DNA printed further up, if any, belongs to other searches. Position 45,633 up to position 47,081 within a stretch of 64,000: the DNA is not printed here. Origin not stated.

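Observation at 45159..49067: Stand-alone sulfotransferase + convergent alpha/beta-hydrolase directly after a TE-less PKS: candidate trans-acting sulfation/release system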

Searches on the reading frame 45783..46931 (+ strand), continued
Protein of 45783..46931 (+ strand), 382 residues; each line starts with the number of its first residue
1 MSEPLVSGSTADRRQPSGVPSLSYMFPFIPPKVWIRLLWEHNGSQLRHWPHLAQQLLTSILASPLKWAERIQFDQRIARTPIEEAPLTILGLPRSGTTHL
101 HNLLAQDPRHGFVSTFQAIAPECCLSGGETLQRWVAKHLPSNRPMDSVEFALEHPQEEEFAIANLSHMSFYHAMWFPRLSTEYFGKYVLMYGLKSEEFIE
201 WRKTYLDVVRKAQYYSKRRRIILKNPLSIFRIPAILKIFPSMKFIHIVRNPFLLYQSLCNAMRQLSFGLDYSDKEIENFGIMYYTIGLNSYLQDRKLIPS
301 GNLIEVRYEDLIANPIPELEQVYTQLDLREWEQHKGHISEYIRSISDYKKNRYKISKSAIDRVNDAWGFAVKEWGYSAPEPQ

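Call 93: search_protein_families(library=pfam, proteins=[P0534, P0474, P0459, P0543, P0427], max_evalue=0.0001)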
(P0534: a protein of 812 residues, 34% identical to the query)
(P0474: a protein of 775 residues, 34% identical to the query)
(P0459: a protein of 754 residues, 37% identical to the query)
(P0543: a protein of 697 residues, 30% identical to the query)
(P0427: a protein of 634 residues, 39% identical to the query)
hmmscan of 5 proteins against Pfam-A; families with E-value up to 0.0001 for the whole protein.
P0534 (812 aa): 5 families
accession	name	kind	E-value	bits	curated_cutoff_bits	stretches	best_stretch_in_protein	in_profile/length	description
PF07993.18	NAD_binding_4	-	5.2e-55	186.8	20.1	1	18-258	1-258/258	Male sterility protein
PF13469.12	Sulfotransfer_3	-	1.5e-36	127.1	27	1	502-752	1-215/216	Sulfotransferase family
PF01370.27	Epimerase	-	9.6e-20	71.5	20.9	1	17-270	2-233/240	NAD dependent epimerase/dehydratase family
PF16363.11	GDP_Man_Dehyd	-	4e-07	30.3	27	1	17-193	1-165/332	GDP-mannose 4,6 dehydratase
PF01073.25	3Beta_HSD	-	1.2e-06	28.2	22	1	18-193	2-158/280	3-beta hydroxysteroid dehydrogenase/isomerase family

P0474 (775 aa): 6 families
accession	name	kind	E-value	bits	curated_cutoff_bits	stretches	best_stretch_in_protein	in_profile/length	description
PF07993.18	NAD_binding_4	-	2.4e-52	178.1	20.1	1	13-254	1-257/258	Male sterility protein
PF13469.12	Sulfotransfer_3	-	2.5e-37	129.7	27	1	466-711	1-212/216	Sulfotransferase family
PF01370.27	Epimerase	-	3.8e-15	56.4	20.9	1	11-264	1-230/240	NAD dependent epimerase/dehydratase family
PF13460.12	NAD_binding_10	-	1.7e-06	28.5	27.2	0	15-69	1-57/184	NAD(P)H-binding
PF04321.23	RmlD_sub_bind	-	2.4e-06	27.3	27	1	10-209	2-155/287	RmlD substrate binding domain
PF16363.11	GDP_Man_Dehyd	-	4.8e-06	26.7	27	1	12-194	1-169/332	GDP-mannose 4,6 dehydratase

P0459 (754 aa): 3 families
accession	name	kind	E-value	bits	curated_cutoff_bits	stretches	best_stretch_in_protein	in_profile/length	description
PF13469.12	Sulfotransfer_3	-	4.3e-37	128.9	27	1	435-681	1-213/216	Sulfotransferase family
PF00487.30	FA_desaturase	-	7.1e-23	82.1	29.7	1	117-335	10-248/253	Fatty acid desaturase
PF00685.33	Sulfotransfer_1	-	5.8e-06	26.3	22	1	434-680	2-181/255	Sulfotransferase domain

P0543 (697 aa): 1 family
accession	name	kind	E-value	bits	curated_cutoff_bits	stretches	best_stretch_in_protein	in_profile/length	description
PF13469.12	Sulfotransfer_3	-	5.1e-28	99.2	27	1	388-637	1-215/216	Sulfotransferase family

P0427 (634 aa): 2 families
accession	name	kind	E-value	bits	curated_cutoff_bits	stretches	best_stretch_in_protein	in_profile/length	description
PF13469.12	Sulfotransfer_3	-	6.5e-36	125.1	27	1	86-332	1-213/216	Sulfotransferase family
PF04116.19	FA_hydroxylase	-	5.1e-12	46.8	31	1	457-613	2-132/132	Fatty acid hydroxylase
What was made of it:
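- Fusion partners in the subfamily point to lipid hydroxyl acceptors (call 93).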

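Call 95: search_solved_structures(query=A2, max_evalue=0.01)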
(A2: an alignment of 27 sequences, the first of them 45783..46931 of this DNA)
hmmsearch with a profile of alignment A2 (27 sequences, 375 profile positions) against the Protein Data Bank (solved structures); distinct sequences matched with E-value up to 0.01: 13.
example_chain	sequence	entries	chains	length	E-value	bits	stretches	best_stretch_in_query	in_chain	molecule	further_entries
2z6v_A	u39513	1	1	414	9.3e-25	90.6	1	63-349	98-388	Putative uncharacterized protein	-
2zq5_A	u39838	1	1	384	1.2e-19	73.7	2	202-346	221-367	Putative uncharacterized protein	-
4gox_A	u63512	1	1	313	3e-09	39.5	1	184-317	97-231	Polyketide synthase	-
4gbm_A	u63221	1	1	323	7.9e-08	34.9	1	207-319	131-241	CurM Sulfotransferase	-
8w5z_A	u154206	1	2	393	1.7e-06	30.4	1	208-323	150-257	Protein-tyrosine sulfotransferase (Fragment)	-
9wp1_A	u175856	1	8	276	2.2e-05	26.8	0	209-319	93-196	Protein-tyrosine sulfotransferase 1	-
5wrj_A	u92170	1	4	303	2.4e-05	26.7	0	209-318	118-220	Protein-tyrosine sulfotransferase 1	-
5wri_A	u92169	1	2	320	2.9e-05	26.4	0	209-318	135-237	Protein-tyrosine sulfotransferase 1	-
1s7z_A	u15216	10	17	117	0.00013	24.3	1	248-341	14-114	Gene 0.3 protein | Overcome classical restriction gp0.3 | Protein Ocr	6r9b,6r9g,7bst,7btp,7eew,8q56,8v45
2y7c_D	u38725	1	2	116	0.00013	24.2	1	248-341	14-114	GENE 0.3 PROTEIN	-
9wwe_A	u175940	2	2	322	0.00023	23.4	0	206-313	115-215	Protein-tyrosine sulfotransferase 2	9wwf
3ap1_A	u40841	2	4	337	0.00026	23.3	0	206-313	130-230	Protein-tyrosine sulfotransferase 2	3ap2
3ap3_A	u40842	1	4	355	0.00028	23.2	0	206-313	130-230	Protein-tyrosine sulfotransferase 2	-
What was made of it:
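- On PAPS-dependent sulfotransferase, Sulfotransfer_3 / Stf1-Stf9-like: The profile built on the ST family hits Stf9 at 9e-25 and Stf1 at 1e-19 (call 95).
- On CurM/Ols-type ST-TE decarboxylative off-loading: The profile matches them only over positions ~184-319 (call 95).
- Closest known: CurM / olefin synthase. Same: All three STs fall in the broad Sulfotransfer_3-like group (call 95).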
